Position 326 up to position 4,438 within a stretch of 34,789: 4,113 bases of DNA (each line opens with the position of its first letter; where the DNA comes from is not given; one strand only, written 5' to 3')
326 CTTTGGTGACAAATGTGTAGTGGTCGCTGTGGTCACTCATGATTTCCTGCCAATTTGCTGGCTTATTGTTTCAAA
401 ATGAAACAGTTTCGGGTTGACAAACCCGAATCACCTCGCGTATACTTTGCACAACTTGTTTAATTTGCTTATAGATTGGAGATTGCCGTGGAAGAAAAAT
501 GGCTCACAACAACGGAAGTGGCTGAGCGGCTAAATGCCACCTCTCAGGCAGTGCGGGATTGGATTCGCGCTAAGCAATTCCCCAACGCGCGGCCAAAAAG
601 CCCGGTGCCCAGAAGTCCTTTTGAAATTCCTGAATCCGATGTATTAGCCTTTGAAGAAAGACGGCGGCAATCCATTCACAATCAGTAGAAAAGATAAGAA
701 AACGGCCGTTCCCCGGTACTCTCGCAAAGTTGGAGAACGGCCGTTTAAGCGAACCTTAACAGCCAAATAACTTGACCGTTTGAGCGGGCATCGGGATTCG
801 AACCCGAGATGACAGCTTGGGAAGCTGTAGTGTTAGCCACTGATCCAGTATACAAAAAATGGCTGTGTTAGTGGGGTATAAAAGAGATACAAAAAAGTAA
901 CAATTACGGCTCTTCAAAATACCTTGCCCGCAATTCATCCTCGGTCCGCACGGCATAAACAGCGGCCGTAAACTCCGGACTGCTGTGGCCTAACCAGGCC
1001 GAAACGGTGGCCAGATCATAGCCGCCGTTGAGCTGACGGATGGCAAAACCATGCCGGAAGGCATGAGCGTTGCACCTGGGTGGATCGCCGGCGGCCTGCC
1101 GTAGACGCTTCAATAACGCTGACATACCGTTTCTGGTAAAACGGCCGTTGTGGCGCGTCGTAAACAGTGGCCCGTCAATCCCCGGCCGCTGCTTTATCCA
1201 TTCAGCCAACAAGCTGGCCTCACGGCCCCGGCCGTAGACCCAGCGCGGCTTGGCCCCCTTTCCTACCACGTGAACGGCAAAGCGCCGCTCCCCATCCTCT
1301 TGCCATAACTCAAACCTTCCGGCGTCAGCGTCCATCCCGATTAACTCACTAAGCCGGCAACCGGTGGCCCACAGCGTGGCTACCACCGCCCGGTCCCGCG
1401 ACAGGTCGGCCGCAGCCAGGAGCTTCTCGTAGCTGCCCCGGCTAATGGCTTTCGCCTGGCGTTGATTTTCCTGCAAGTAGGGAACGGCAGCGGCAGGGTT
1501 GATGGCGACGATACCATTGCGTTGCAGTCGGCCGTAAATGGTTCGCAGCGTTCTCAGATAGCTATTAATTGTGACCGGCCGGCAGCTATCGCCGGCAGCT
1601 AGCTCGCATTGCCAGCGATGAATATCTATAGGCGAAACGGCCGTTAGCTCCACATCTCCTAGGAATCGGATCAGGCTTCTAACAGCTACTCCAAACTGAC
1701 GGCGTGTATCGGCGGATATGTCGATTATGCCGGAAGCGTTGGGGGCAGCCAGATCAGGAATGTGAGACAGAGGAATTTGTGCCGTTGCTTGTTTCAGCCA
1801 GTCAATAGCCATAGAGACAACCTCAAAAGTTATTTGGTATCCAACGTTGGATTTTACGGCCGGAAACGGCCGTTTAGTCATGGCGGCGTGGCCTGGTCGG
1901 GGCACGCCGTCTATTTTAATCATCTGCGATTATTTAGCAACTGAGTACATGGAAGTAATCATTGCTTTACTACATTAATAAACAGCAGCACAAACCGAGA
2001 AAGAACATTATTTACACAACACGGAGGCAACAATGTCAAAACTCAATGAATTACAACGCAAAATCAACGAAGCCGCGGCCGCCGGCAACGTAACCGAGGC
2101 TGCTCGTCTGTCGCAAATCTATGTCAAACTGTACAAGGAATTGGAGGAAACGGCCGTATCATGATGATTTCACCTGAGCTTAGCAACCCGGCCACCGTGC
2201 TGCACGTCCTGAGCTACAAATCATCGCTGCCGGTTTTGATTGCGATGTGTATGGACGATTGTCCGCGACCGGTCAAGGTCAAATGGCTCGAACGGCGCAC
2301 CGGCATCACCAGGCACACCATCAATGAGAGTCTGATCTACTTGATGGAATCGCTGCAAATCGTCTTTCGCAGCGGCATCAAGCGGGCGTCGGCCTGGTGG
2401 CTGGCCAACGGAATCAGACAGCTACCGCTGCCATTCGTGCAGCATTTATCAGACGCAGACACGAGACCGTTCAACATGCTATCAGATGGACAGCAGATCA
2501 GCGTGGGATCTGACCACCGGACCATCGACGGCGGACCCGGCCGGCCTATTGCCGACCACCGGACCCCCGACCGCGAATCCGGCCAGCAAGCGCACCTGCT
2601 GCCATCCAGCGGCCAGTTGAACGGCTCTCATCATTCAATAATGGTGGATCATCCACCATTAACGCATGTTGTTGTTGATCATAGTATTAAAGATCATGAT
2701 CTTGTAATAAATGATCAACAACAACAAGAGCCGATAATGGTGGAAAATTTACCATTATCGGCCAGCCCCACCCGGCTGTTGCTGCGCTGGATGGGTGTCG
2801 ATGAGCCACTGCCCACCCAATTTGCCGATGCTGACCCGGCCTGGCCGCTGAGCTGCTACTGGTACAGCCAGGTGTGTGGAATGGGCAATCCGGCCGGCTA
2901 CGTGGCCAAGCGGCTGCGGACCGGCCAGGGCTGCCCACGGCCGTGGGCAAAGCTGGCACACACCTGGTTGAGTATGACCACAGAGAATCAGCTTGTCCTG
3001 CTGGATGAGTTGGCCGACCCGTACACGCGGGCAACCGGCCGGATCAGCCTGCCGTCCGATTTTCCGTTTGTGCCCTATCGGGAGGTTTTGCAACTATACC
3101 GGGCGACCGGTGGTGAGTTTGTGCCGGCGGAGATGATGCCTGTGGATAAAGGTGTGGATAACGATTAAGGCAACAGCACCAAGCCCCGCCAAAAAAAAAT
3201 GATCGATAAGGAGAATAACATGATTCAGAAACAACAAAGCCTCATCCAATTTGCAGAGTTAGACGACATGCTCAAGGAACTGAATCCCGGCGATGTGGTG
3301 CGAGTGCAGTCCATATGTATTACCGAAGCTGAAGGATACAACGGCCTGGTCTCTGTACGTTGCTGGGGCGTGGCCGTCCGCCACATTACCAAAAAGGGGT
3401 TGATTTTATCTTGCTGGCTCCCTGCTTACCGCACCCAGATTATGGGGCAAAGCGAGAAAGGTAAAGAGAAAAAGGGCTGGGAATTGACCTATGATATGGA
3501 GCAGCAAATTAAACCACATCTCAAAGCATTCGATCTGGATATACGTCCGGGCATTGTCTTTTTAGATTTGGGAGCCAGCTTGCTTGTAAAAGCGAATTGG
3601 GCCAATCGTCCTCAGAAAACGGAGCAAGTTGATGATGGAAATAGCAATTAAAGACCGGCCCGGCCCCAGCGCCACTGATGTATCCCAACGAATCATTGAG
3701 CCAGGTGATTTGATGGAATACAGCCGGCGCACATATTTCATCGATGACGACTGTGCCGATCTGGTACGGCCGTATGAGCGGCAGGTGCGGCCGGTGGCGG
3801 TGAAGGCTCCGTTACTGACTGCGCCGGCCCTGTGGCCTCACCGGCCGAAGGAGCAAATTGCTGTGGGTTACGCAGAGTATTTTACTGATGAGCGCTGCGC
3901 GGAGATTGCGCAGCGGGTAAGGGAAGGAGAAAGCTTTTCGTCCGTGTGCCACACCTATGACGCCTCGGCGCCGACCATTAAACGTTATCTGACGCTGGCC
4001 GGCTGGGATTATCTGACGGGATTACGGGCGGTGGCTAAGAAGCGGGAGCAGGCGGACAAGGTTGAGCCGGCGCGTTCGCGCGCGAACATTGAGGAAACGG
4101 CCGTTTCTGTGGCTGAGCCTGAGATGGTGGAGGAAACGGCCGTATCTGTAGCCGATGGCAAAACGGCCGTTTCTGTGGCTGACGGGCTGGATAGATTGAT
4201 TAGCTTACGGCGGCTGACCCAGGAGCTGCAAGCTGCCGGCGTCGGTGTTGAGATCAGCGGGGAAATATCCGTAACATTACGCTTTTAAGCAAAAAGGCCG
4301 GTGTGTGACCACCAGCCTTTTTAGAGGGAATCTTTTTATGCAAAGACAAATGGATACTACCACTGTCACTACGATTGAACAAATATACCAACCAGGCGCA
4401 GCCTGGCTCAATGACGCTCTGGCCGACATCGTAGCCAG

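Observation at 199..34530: Highly iterated palindrome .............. (core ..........) saturates the genome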

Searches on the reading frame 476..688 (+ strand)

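Call 49: search_protein_families(library=pfam, proteins=[window:476-688:+], max_evalue=0.01)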
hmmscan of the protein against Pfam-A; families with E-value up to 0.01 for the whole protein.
window:476-688:+ (70 aa): 4 families
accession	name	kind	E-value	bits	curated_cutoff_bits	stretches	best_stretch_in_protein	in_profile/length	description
PF12728.13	HTH_17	-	7.4e-08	33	27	1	9-64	1-51/51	Helix-turn-helix domain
PF08280.17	HTH_Mga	-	0.00038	20.8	23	1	1-36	11-48/59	M protein trans-acting positive regulator (MGA) HTH domain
PF15943.11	YdaS_toxin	-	0.0015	18.7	30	1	13-37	12-37/65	Bacterial toxin YdaS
PF21531.3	Rv2175c_wHTH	-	0.0023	18.3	27.1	1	6-34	12-40/57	DNA-binding protein Rv2175c, wHTH domain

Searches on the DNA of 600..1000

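Call 82: search_rna_families(source=window, start=600, end=1000, threshold=evalue, max_evalue=1, show_alignments=1)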
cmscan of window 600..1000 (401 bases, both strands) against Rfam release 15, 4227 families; matches with E-value up to 1: 1.
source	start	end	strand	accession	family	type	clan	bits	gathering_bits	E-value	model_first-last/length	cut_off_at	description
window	788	853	-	RF00005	tRNA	Gene; tRNA;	CL00001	25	29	0.0047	5-66/71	no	tRNA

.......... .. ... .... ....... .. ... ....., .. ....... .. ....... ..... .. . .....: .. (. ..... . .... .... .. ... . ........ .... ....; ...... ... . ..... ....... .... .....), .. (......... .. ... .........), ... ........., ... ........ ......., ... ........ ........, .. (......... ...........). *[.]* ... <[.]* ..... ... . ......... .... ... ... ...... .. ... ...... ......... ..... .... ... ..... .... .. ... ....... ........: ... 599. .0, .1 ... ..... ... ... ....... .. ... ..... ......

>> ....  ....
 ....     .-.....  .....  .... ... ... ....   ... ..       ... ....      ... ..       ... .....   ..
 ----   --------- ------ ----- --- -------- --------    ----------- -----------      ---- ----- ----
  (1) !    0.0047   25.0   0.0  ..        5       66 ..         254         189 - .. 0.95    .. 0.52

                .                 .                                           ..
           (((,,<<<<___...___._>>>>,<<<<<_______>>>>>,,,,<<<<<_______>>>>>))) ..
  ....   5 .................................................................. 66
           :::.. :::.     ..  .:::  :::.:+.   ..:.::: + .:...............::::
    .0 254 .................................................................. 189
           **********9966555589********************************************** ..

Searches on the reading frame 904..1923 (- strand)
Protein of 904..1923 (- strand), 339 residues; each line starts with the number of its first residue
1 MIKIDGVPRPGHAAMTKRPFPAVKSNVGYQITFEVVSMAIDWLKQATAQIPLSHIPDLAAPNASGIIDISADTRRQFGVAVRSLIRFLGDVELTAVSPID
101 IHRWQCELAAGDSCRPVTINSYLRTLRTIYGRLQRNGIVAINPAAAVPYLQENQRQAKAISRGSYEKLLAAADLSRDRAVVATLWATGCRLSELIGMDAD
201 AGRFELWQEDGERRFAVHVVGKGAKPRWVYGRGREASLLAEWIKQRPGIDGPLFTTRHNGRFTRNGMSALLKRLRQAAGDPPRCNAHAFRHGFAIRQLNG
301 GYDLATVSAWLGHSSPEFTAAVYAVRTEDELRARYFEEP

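Call 6: search_protein_families(library=pfam, proteins=[window:904-1923:-], max_evalue=0.01)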
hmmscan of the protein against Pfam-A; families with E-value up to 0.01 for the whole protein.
window:904-1923:- (339 aa): 2 families
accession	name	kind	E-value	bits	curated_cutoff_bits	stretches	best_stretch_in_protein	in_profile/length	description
PF00589.27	Phage_integrase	-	3.3e-18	66.5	27.1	1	164-325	7-167/172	Phage integrase family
PF02899.23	Phage_int_SAM_1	-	0.00047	20.8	22.3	0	114-171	14-71/83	Phage integrase, N-terminal SAM-like domain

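Call 15: find_encoding_contigs(protein=window:904-1923:-, flank=10000)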
Protein window:904-1923:- (339 aa): no gene with exactly this product is on record in the collection.

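Call 74: find_homologous_proteins(query=window:904-1923:-, max_evalue=1e-20)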
Query window:904-1923:- (339 aa): 37 proteins with E <= 1e-20 among 5753 candidates.
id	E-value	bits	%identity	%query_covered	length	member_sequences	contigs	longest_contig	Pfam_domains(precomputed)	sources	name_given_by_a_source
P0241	3.3e-227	771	100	100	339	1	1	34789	PF00589.28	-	-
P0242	1.9e-148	512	76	88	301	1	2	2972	PF00589.28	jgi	jgi:integrase/recombinase XerD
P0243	6.8e-144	497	72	89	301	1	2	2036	PF00589.28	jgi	jgi:integrase/recombinase XerD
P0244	1.2e-140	487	71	89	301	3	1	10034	PF00589.28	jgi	jgi:site-specific recombinase XerD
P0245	8.3e-134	464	71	88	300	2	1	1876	PF00589.28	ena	-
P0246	5.2e-81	290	51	86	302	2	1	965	PF00589.28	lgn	-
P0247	4.3e-80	287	50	86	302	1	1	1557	PF00589.28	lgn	-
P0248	5.9e-79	284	52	86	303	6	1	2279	PF00589.28,PF02899.24,PF24624.2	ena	-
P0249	8.2e-77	277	50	86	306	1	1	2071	PF00589.28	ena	-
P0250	3.6e-76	275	48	88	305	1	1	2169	PF00589.28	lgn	-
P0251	1.8e-74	269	51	85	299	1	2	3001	PF00589.28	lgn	-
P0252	5.6e-73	264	48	88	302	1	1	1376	PF00589.28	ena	-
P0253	6.5e-72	261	49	87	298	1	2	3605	PF00589.28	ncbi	-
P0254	8.8e-71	257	48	85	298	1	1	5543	PF00589.28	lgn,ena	-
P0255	6.0e-69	251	44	88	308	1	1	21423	PF13495.13,PF00589.28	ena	-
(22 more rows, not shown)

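Call 75: find_encoding_contigs(protein=P0244, flank=10000, max_places=2)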
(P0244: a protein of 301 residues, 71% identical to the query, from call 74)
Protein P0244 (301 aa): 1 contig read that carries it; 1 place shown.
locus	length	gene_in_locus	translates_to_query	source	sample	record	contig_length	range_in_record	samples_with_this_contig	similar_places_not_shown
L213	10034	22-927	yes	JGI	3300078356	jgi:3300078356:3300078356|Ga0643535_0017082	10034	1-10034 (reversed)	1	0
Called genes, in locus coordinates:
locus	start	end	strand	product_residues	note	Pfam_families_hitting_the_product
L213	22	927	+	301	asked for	PF00589:Phage_integrase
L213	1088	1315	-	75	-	PF12728:HTH_17 (weak)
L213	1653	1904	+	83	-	-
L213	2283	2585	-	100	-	-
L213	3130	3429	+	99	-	-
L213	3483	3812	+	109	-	-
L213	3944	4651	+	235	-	PF04434:SWIM (faint)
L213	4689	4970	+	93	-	-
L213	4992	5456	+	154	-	-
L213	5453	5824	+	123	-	-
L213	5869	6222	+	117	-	-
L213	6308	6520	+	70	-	-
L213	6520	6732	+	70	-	-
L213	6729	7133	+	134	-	-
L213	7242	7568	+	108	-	-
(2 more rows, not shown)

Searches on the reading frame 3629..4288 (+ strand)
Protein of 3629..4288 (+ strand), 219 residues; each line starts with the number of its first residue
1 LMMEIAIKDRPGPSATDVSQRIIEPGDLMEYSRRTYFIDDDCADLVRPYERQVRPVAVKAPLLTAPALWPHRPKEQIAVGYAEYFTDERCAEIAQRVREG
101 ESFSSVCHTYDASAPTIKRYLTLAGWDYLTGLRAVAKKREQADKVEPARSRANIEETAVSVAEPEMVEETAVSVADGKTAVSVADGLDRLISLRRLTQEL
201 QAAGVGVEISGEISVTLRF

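Call 6: search_protein_families(library=pfam, proteins=[window:3629-4288:+], max_evalue=0.01)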
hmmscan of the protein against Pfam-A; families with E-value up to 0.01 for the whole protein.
window:3629-4288:+ (219 aa): 1 family
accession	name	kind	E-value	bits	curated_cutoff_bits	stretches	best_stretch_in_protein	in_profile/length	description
PF13542.12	HTH_Tnp_ISL3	-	0.0063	16.4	27.4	0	90-121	17-47/51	Helix-turn-helix domain of transposase family ISL3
